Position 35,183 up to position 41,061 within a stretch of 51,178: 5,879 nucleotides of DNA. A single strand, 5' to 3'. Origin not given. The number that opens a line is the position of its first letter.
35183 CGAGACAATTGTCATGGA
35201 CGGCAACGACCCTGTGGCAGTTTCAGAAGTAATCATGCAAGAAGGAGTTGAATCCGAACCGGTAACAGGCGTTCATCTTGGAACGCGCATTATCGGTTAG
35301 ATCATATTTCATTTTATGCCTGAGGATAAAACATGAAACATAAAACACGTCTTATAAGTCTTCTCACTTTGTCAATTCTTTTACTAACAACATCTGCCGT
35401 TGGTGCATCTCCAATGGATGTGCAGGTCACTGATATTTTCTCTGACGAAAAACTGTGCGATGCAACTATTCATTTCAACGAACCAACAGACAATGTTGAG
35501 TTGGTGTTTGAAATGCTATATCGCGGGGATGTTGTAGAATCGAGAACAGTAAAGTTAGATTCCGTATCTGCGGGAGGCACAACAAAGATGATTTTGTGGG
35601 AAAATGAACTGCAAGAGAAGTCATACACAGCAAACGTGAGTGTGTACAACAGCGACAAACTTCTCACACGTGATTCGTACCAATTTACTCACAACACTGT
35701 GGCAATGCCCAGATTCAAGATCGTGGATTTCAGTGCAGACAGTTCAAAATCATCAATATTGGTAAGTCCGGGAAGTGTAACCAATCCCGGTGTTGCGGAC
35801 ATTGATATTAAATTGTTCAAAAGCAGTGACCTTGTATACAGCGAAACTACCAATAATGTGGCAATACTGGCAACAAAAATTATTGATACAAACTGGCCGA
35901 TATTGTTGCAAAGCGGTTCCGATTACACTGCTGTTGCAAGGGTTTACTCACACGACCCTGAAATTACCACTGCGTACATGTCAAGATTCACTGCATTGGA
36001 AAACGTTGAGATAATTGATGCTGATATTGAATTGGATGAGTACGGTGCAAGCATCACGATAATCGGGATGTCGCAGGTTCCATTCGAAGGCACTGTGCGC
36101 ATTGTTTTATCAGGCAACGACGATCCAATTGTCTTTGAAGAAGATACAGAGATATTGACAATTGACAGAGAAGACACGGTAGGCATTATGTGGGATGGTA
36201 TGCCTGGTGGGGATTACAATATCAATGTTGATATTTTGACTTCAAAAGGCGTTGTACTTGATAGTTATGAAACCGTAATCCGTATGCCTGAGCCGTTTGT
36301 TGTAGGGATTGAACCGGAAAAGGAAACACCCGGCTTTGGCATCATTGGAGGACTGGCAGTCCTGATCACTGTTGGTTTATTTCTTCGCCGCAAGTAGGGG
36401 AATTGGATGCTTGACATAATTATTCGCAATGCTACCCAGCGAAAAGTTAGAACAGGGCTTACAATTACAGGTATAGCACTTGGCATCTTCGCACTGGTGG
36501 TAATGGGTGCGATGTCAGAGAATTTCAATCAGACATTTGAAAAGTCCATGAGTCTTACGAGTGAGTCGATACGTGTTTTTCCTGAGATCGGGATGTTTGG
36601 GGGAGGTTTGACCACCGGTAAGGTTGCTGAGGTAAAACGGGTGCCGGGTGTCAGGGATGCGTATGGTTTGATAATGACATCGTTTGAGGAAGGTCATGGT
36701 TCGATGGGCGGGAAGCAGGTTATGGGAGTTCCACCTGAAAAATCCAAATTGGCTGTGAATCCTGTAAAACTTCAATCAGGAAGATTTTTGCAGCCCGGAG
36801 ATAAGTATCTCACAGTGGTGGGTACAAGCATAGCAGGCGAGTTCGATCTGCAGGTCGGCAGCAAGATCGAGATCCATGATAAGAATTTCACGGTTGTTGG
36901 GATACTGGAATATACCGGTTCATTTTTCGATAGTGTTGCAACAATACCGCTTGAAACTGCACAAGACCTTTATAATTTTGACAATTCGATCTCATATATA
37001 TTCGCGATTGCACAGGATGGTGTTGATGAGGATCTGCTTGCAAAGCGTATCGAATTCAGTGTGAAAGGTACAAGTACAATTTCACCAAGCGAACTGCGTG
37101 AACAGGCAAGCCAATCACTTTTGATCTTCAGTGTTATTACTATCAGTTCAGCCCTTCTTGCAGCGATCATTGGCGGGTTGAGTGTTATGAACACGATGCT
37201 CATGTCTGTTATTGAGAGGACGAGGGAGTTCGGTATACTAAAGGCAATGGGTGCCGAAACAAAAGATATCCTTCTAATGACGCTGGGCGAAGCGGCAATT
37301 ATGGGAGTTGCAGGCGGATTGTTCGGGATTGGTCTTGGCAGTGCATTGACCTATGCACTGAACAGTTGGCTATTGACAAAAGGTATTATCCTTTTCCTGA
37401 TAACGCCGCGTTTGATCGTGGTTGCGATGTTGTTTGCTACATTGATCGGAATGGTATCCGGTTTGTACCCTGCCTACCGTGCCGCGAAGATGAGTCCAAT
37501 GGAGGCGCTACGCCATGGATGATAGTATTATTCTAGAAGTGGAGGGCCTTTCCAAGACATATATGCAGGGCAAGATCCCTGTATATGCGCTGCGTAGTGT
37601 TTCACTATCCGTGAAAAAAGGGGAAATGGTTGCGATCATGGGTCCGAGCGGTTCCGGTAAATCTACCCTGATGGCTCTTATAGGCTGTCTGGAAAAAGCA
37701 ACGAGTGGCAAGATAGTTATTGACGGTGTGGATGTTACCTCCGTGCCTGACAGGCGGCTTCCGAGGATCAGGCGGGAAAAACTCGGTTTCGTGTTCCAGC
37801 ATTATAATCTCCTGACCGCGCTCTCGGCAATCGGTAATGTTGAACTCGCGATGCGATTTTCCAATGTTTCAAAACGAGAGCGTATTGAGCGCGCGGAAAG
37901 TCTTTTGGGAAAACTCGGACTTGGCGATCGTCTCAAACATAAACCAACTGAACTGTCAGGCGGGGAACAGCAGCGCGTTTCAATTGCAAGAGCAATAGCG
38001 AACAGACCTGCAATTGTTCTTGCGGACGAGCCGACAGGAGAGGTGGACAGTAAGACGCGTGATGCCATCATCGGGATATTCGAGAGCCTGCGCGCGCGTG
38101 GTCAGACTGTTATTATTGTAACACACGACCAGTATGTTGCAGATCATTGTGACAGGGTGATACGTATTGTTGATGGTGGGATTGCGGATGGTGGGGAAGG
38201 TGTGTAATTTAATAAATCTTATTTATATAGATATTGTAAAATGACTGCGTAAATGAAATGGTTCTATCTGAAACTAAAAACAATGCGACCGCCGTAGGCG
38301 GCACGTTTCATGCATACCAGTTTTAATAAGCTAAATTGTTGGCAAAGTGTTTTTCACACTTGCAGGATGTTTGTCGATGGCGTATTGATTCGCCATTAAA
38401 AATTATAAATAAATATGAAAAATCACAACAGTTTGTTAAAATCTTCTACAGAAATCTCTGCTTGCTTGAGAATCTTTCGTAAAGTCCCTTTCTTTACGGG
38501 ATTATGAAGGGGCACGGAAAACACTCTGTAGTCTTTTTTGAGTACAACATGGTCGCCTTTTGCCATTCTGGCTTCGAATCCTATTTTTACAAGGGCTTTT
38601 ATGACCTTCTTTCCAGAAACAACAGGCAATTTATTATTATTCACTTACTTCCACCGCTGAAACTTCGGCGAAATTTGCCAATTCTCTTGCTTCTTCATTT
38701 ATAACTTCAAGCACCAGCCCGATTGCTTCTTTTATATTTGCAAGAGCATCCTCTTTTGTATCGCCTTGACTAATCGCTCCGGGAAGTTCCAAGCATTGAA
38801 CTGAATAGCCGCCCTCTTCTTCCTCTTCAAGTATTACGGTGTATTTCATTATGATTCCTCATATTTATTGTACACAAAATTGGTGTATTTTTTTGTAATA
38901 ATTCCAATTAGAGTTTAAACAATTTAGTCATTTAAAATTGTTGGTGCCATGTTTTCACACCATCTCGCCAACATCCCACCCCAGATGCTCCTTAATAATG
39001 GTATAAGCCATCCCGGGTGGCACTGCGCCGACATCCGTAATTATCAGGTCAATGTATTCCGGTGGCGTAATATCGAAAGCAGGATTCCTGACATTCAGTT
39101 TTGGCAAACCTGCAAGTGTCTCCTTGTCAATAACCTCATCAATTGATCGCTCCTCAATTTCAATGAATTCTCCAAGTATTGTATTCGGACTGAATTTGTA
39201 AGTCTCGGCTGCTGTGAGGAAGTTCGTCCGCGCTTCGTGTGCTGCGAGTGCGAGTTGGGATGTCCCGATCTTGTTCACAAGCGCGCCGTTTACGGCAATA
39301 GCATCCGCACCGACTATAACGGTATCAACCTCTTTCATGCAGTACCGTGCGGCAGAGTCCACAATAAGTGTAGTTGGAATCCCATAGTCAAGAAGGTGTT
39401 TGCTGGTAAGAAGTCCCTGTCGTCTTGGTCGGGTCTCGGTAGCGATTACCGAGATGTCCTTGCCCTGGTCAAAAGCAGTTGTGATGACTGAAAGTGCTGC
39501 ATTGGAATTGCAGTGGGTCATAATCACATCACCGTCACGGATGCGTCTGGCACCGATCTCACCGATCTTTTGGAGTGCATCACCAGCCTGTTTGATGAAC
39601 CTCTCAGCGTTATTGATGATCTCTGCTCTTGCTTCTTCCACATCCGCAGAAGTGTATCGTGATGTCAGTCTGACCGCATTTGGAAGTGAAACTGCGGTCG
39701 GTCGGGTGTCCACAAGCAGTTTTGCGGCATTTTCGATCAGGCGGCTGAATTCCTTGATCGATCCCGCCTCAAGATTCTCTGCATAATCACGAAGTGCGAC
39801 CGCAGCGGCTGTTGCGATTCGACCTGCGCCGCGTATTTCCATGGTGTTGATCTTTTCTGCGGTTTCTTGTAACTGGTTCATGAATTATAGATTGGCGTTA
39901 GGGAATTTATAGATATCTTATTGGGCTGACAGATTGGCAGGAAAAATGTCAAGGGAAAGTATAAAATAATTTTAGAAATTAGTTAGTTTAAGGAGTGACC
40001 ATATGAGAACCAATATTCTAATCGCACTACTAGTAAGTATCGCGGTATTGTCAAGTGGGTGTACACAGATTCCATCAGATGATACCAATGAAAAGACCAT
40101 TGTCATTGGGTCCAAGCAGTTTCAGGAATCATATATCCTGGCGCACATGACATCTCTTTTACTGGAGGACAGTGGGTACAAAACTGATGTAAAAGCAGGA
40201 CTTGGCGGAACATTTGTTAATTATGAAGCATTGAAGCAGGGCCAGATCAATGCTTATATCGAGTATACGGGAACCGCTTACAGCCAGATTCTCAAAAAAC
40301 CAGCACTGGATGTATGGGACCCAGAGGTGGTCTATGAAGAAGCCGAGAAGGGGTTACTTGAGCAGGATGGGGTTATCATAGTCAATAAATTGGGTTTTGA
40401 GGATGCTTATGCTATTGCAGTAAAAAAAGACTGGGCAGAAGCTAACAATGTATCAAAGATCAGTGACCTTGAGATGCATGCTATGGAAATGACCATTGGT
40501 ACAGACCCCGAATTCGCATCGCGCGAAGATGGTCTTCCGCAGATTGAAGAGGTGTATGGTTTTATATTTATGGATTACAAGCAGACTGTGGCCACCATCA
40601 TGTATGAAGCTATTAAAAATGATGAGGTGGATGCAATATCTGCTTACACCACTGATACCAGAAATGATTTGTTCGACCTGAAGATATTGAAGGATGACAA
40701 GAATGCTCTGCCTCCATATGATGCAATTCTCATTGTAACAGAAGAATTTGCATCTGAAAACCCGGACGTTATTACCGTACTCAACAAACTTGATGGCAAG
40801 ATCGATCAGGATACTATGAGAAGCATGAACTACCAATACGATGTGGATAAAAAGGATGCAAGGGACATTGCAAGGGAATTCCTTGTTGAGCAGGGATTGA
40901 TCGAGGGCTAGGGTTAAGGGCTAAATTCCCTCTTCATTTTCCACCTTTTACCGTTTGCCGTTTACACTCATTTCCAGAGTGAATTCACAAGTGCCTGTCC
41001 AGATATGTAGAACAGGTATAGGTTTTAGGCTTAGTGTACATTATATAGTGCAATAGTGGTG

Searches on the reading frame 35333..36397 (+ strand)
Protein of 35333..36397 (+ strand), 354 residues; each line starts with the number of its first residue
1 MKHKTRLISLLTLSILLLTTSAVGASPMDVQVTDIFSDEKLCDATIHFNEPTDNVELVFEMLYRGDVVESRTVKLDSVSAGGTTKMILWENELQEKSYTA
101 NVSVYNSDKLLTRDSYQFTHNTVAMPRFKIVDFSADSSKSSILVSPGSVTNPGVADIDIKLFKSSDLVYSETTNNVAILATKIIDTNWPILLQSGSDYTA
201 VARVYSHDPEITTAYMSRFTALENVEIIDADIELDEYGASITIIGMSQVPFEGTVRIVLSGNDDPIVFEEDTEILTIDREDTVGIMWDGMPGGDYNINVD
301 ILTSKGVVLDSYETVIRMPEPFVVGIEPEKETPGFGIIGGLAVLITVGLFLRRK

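Call 13: search_protein_families(library=pfam, proteins=[window:35333-36397:+])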
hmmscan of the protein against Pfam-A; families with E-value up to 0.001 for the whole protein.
window:35333-36397:+ (354 aa): 1 family
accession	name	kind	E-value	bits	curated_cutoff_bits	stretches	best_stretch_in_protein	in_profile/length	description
PF16967.11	TcfC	-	0.00073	19.5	29.4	0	289-316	40-67/68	E-set like domain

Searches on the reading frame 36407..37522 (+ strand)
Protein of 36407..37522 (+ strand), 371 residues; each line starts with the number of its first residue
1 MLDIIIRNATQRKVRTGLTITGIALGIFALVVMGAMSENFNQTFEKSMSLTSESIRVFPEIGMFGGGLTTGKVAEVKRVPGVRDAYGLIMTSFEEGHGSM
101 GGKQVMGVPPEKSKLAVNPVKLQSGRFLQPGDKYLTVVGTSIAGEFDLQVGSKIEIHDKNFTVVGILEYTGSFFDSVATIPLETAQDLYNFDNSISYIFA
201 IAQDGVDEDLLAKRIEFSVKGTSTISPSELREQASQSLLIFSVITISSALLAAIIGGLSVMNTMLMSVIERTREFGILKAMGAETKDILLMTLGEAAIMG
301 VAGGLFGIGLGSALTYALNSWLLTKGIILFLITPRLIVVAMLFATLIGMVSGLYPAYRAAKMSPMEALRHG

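Call 13: search_protein_families(library=pfam, proteins=[window:36407-37522:+])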
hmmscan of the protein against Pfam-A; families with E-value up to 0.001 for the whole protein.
window:36407-37522:+ (371 aa): 2 families
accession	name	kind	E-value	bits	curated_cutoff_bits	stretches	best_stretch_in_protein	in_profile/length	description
PF12704.14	MacB_PCD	-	4.9e-28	99.3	27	1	16-216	1-205/207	MacB-like periplasmic core domain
PF02687.27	FtsX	-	1.8e-22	80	25.5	1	248-364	3-120/120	FtsX-like permease C-terminal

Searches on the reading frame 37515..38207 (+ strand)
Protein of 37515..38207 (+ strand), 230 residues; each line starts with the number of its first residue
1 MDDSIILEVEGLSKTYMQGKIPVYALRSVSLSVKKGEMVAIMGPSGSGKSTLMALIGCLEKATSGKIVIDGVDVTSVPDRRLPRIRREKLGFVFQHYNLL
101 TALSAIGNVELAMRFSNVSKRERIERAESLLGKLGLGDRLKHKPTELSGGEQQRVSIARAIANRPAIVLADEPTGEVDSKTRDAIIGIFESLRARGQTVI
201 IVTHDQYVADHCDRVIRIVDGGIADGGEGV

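Call 12: search_protein_families(library=pfam, proteins=[window:37515-38207:+])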
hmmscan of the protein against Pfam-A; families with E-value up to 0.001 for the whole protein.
window:37515-38207:+ (230 aa): 4 families
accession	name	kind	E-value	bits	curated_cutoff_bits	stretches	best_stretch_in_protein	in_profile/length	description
PF00005.33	ABC_tran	-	1.3e-34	120.2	25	1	26-174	1-136/137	ABC transporter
PF02463.25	SMC_N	-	1.6e-07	31.4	40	0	144-219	134-212/220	RecF/RecN/SMC N terminal domain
PF13304.12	AAA_21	-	1.3e-06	29.1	27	0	130-209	221-303/304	AAA domain, putative AbiEii toxin, Type IV TA system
PF13555.12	AAA_29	-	9.3e-05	22.5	27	1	31-55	17-42/61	P-loop containing region of AAA domain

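Call 78: find_homologous_proteins(query=window:37515-38207:+, max_evalue=1e-60)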
Query window:37515-38207:+ (230 aa): 3242 proteins with E <= 1e-60 among 8000 candidates; the best 120 are listed.
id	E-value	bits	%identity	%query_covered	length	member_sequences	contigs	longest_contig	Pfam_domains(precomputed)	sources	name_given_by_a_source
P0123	1.2e-141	487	100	100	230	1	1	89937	PF00005.34,PF02463.26,PF13304.13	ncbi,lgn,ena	-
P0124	3.4e-140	483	99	100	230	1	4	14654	PF00005.34,PF02463.26,PF13304.13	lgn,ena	-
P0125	3.9e-138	476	98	100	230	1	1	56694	PF00005.34,PF02463.26,PF13304.13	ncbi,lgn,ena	-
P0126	6.1e-135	465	97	98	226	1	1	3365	PF00005.34,PF02463.26,PF13304.13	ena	-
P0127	6.2e-135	465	96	100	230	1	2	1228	PF00005.34,PF02463.26,PF13304.13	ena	-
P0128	1.3e-134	464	95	99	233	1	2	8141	PF00005.34,PF02463.26,PF13304.13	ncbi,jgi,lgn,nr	ncbi:MAG TPA: ABC transporter ATP-binding protein [Methanosarcinaceae archaeon]|nr:ABC transporter A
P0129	7.8e-133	459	93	99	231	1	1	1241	PF00005.34,PF02463.26,PF13304.13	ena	-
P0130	9.5e-133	458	93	99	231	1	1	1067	PF00005.34,PF02463.26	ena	-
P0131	1.0e-132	458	94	98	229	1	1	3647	PF00005.34,PF02463.26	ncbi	-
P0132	1.2e-132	458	94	99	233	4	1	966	PF00005.34,PF02463.26,PF13304.13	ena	-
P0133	1.5e-132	458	94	98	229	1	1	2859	PF00005.34,PF02463.26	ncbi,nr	ncbi:MAG: ATP-binding cassette domain-containing protein [Methanosarcinaceae archaeon]|nr:ATP-bindin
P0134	1.7e-132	457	94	98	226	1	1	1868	PF00005.34,PF02463.26,PF13304.13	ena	-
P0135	1.9e-132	457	95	97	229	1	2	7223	PF00005.34,PF02463.26,PF13304.13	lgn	-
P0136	2.7e-132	457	93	98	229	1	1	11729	PF00005.34,PF02463.26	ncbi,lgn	-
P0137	5.2e-132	456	94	98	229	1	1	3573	PF00005.34,PF02463.26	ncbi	-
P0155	3.1e-130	450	92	98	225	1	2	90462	PF00005.34,PF02463.26,PF13304.13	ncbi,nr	ncbi:MAG: ABC transporter ATP-binding protein [Methanosarcinaceae archaeon]|nr:ABC transporter ATP-b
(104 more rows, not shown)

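Call 79: find_encoding_contigs(protein=P0125, flank=10000, max_places=3)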
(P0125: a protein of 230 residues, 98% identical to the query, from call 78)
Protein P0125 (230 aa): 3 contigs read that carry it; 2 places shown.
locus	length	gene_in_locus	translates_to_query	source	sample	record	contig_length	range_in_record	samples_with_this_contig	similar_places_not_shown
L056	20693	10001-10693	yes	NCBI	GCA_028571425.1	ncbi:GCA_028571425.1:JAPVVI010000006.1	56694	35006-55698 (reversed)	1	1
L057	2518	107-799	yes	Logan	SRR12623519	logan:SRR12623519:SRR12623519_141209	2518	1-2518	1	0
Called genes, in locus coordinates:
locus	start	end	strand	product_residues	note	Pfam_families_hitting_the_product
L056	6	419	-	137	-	PF09579:Spore_YtfJ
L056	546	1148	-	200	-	PF27355:MJ1278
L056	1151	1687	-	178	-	PF27355:MJ1278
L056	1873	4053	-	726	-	PF00270:DEAD (faint), PF04851:ResIII (faint), PF06733:DEAD_2, PF13307:Helicase_C_2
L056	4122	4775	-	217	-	PF07790:Pilin_N (weak)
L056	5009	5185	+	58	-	PF12797:Fer4_2 (weak), PF12837:Fer4_6 (weak), PF00037:Fer4, PF12838:Fer4_7, PF13237:Fer4_10, PF14697:Fer4_21, PF13187:Fer4_9, PF00037:Fer4, +9 more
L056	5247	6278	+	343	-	PF01118:Semialdhyde_dh, PF02774:Semialdhyde_dhC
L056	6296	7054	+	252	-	-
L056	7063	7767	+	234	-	PF00696:AA_kinase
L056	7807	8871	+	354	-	-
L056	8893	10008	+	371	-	PF12704:MacB_PCD, PF02687:FtsX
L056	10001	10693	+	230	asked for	PF02463:SMC_N (faint), PF00005:ABC_tran, PF13304:AAA_21 (faint)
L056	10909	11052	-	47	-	PF07927:HicA_toxin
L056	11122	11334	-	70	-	PF15919:HicB_lk_antitox, PF15970:HicB-like_2 (weak)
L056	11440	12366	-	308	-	PF01008:IF-2B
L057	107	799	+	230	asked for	PF02463:SMC_N (faint), PF00005:ABC_tran, PF13304:AAA_21 (faint)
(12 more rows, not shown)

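Call 80: find_encoding_contigs(protein=P0124, flank=10000, max_places=6)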
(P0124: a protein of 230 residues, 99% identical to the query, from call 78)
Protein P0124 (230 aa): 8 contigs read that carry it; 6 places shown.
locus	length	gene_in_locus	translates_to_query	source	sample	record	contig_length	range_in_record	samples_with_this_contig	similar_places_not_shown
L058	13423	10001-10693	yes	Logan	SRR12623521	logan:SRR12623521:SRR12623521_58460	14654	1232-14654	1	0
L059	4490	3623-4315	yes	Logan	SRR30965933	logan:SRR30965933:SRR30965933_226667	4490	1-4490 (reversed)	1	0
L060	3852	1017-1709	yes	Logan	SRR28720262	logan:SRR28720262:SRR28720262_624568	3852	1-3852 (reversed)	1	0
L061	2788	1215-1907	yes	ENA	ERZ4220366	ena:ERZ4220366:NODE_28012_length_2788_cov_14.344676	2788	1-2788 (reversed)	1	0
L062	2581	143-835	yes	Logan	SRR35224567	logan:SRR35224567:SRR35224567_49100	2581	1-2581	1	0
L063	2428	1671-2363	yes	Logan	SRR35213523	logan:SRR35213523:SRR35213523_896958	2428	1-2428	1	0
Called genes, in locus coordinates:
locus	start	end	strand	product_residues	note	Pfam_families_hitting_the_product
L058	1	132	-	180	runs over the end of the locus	PF27355:MJ1278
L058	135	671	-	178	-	PF27355:MJ1278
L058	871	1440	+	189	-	-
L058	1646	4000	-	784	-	PF04851:ResIII (faint), PF00270:DEAD (faint), PF06733:DEAD_2, PF13307:Helicase_C_2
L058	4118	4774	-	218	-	PF07790:Pilin_N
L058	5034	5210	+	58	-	PF12797:Fer4_2 (weak), PF12837:Fer4_6 (weak), PF00037:Fer4, PF13237:Fer4_10, PF14697:Fer4_21, PF12838:Fer4_7, PF13187:Fer4_9, PF00037:Fer4, +6 more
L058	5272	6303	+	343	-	PF01118:Semialdhyde_dh, PF02774:Semialdhyde_dhC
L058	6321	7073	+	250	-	-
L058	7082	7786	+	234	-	PF00696:AA_kinase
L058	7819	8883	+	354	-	-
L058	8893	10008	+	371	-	PF12704:MacB_PCD, PF02687:FtsX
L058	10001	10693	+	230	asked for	PF02463:SMC_N (faint), PF00005:ABC_tran, PF13304:AAA_21 (faint)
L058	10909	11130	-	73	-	PF07927:HicA_toxin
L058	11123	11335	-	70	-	PF15919:HicB_lk_antitox, PF15970:HicB-like_2 (weak)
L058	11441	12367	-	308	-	PF01008:IF-2B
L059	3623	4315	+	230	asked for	PF02463:SMC_N (faint), PF00005:ABC_tran, PF13304:AAA_21 (faint)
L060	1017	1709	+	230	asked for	PF02463:SMC_N (faint), PF00005:ABC_tran, PF13304:AAA_21 (faint)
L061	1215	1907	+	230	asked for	PF02463:SMC_N (faint), PF00005:ABC_tran, PF13304:AAA_21 (faint)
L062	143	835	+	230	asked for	PF02463:SMC_N (faint), PF00005:ABC_tran, PF13304:AAA_21 (faint)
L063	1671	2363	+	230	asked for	PF02463:SMC_N (faint), PF00005:ABC_tran, PF13304:AAA_21 (faint)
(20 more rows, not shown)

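Call 81: find_encoding_contigs(protein=P0155, flank=10000, max_places=3)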
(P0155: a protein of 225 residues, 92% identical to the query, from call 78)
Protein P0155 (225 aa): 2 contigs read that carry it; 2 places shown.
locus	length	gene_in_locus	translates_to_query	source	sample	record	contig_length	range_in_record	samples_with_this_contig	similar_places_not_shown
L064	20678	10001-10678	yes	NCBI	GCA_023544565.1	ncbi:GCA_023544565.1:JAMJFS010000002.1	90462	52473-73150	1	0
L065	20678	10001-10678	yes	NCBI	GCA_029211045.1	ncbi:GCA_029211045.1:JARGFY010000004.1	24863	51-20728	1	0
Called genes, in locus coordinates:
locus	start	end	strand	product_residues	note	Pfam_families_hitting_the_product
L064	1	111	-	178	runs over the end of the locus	PF27355:MJ1278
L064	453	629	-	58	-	-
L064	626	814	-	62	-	-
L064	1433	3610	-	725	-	PF00270:DEAD (faint), PF04851:ResIII (faint), PF06733:DEAD_2, PF13307:Helicase_C_2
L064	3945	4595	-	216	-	PF07790:Pilin_N (faint)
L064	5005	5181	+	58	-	PF12797:Fer4_2 (weak), PF12837:Fer4_6 (weak), PF00037:Fer4, PF13237:Fer4_10, PF14697:Fer4_21, PF12838:Fer4_7, PF13187:Fer4_9, PF00037:Fer4, +10 more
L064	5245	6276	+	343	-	PF01118:Semialdhyde_dh, PF02774:Semialdhyde_dhC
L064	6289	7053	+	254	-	-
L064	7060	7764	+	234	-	PF00696:AA_kinase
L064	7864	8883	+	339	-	-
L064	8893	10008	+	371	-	PF12704:MacB_PCD, PF02687:FtsX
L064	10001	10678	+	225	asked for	PF00005:ABC_tran, PF02463:SMC_N (faint), PF13304:AAA_21 (faint)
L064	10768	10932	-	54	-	PF07927:HicA_toxin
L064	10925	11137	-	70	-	PF15919:HicB_lk_antitox, PF15970:HicB-like_2 (weak)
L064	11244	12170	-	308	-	PF01008:IF-2B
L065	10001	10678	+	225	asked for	PF00005:ABC_tran, PF02463:SMC_N (faint), PF13304:AAA_21 (faint)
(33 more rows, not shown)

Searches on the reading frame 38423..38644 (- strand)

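Call 12: search_protein_families(library=pfam, proteins=[window:38423-38644:-])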
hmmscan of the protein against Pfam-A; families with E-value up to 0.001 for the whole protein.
window:38423-38644:- (73 aa): 1 family
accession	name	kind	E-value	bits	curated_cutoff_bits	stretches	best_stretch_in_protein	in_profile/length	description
PF07927.17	HicA_toxin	-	4.4e-15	56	27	1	11-64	1-58/58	HicA toxin of bacterial toxin-antitoxin,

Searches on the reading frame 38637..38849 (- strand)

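Call 12: search_protein_families(library=pfam, proteins=[window:38637-38849:-])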
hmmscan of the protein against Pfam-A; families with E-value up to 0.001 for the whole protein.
window:38637-38849:- (70 aa): 1 family
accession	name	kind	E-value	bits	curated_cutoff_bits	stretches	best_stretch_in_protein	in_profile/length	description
PF15919.11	HicB_lk_antitox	-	1.3e-09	38.7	27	1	3-65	1-63/123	HicB_like antitoxin of bacterial toxin-antitoxin system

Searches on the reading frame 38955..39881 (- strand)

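Call 13: search_protein_families(library=pfam, proteins=[window:38955-39881:-])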
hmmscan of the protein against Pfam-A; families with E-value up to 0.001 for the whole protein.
window:38955-39881:- (308 aa): 1 family
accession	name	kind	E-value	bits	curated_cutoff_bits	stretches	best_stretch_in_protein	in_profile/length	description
PF01008.23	IF-2B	-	9.2e-94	314.2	22.4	1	15-289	1-280/280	Initiation factor 2 subunit family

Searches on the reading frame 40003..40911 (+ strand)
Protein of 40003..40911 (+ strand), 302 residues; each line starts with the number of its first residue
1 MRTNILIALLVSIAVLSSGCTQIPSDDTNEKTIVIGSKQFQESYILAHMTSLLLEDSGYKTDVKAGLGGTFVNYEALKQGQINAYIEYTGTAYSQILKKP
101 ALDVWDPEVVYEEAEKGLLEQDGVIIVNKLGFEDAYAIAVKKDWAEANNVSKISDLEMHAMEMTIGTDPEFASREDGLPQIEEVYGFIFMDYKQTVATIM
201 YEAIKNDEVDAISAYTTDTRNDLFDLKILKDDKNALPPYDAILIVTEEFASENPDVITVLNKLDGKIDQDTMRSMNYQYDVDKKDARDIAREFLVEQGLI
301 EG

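Call 13: search_protein_families(library=pfam, proteins=[window:40003-40911:+])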
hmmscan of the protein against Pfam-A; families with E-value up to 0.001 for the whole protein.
window:40003-40911:+ (302 aa): 1 family
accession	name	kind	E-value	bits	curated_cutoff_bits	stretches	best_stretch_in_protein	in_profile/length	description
PF04069.17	OpuAC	-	1.6e-64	218.4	21.2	1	31-294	1-255/257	Substrate binding domain of ABC-type glycine betaine transport system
